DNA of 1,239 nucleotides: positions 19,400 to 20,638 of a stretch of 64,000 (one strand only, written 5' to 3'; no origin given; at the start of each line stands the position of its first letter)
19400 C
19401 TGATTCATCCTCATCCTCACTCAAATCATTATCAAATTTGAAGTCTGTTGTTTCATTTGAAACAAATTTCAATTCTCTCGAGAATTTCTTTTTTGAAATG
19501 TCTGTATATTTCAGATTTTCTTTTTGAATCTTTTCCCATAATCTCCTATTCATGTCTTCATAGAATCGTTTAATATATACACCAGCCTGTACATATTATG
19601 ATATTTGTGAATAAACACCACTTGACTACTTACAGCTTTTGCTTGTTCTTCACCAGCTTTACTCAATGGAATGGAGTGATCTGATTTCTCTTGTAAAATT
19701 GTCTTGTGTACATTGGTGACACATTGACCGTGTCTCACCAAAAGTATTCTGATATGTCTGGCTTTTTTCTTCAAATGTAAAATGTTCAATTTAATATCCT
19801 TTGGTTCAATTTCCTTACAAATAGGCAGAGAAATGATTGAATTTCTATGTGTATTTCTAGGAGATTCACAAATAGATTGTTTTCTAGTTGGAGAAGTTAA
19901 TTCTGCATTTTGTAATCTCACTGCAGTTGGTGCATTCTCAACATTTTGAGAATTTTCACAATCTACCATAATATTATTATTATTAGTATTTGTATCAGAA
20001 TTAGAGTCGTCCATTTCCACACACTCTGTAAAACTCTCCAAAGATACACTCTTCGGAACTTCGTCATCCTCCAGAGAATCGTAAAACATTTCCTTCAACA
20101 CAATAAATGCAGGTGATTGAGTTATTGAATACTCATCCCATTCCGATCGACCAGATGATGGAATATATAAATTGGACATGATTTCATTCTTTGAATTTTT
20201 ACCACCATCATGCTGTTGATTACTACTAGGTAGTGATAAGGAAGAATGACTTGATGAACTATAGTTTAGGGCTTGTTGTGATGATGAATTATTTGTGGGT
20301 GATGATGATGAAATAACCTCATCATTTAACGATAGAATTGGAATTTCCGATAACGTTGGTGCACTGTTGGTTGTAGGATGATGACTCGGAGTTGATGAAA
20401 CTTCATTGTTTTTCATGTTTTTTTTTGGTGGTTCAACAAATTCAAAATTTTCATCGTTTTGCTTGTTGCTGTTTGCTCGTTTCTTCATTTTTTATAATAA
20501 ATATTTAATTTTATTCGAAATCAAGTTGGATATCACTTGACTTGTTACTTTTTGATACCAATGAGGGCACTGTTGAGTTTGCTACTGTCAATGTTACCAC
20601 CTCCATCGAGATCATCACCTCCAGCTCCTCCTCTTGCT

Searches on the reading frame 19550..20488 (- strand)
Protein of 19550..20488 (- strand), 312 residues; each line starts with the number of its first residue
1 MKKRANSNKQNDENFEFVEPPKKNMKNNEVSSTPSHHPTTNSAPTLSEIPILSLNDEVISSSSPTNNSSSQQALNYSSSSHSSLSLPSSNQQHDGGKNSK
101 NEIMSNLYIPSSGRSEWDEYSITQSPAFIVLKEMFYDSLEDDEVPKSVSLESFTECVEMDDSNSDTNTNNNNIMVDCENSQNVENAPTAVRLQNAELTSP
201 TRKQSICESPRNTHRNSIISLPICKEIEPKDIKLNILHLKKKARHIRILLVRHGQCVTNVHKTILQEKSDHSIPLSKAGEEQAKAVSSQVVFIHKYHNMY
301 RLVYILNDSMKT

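Call 41: search_protein_families(library=pfam, proteins=[window:19550-20488:-], max_evalue=0.001)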
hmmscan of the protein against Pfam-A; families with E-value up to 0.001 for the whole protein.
window:19550-20488:- (312 aa): 1 family
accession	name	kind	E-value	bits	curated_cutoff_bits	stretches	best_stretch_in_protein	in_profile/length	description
PF00300.27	His_Phos_1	-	0.00012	22.3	21.7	1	248-288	1-38/194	Histidine phosphatase superfamily (branch 1)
